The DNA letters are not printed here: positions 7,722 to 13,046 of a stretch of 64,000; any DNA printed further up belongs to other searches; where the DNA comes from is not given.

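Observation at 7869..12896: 1675-aa single polypeptide combining a Ser/Thr kinase, STAND ATPase, TPR repeats, GAF and a sigma-54 activator with HTH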

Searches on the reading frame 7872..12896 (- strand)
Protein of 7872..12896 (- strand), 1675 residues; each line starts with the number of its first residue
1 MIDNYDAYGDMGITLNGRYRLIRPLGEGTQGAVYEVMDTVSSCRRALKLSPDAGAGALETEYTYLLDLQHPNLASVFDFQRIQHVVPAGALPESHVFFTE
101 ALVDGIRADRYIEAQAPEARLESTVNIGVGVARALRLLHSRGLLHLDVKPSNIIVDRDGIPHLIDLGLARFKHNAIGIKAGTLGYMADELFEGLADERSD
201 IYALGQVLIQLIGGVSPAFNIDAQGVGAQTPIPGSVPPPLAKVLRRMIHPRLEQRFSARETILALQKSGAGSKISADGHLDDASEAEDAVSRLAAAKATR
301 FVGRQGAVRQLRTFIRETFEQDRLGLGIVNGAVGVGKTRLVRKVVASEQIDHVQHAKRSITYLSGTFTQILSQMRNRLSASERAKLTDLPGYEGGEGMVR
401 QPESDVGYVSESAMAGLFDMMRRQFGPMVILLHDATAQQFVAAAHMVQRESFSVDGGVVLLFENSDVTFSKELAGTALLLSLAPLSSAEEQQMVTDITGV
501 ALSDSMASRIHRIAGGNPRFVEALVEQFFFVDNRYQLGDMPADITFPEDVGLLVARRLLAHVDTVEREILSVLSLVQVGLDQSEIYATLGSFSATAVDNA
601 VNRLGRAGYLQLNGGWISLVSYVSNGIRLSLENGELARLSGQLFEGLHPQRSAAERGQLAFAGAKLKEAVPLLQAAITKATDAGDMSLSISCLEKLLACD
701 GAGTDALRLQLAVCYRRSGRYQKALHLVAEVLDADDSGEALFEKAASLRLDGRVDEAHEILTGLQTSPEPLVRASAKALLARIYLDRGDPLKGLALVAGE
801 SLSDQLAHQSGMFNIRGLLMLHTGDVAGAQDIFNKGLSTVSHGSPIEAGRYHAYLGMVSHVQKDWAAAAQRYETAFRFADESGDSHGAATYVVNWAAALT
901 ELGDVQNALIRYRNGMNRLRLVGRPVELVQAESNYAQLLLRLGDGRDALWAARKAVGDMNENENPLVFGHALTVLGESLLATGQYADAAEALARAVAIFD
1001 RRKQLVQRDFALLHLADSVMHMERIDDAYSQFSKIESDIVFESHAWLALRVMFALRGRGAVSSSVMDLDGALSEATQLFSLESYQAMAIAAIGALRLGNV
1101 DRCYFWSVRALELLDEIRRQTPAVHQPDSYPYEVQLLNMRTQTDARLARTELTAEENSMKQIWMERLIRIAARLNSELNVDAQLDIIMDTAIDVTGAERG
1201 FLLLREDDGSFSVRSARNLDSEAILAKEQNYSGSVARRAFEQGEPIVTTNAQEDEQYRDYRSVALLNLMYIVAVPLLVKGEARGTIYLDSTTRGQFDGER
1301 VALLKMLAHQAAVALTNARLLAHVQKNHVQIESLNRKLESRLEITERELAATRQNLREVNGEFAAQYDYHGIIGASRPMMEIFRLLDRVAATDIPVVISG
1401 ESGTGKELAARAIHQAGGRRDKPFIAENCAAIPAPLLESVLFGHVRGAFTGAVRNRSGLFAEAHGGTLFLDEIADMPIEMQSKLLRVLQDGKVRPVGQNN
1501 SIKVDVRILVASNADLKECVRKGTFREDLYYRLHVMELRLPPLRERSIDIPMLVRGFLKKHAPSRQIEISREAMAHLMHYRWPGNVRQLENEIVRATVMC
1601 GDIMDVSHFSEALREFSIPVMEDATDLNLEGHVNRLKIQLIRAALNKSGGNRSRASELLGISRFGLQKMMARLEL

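Call 4: search_protein_families(library=pfam, proteins=[window:7872-12896:-], max_evalue=0.01)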
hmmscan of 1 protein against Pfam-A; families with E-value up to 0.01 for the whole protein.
window:7872-12896:- (1675 aa): 23 families
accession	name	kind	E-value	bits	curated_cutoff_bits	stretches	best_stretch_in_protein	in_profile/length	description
PF00158.32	Sigma54_activat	-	5.3e-69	231.7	20.2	1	1372-1538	1-167/168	Sigma-54 interaction domain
PF00069.31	Pkinase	-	2.6e-25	89.7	31.7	1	19-261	1-257/263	Protein kinase domain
PF14532.12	Sigma54_activ_2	-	5.6e-24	85.4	25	1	1373-1543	1-138/138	Sigma-54 interaction domain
PF25601.1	AAA_lid_14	-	3.6e-19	68.8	27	1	1544-1615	1-76/87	AAA+ ATPase lid domain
PF13185.12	GAF_2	-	4.1e-18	66.3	28.6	1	1178-1315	2-135/136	GAF domain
PF01590.32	GAF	-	3.2e-15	57.3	22.4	1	1181-1315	3-133/133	GAF domain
PF13492.12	GAF_3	-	2.2e-12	48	27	1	1181-1317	3-129/129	GAF domain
PF13191.12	AAA_16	-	2.6e-11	44.8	32.6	1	300-385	1-97/167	AAA ATPase domain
PF07714.23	PK_Tyr_Ser-Thr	-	1.3e-10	41.5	23.1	1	21-260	3-253/258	Protein tyrosine and serine/threonine kinase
PF13424.12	TPR_12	-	1.6e-08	35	30.1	1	693-735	33-75/77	Tetratricopeptide repeat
PF07719.23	TPR_2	-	2.9e-08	33.7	27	0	971-999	3-31/34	Tetratricopeptide repeat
PF12895.13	ANAPC3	-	5.1e-08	33.5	27.2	0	692-760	11-78/82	Anaphase-promoting complex, cyclosome, subunit 3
PF02954.25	HTH_8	-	1.3e-07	31.6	22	1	1639-1670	8-39/42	Bacterial regulatory protein, Fis family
PF13432.12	TPR_16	-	1.2e-06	29.3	32.7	1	715-757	7-50/65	Tetratricopeptide repeat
PF17874.7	TPR_MalT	-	6.4e-06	26.1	45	1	815-995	6-187/336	MalT-like TPR region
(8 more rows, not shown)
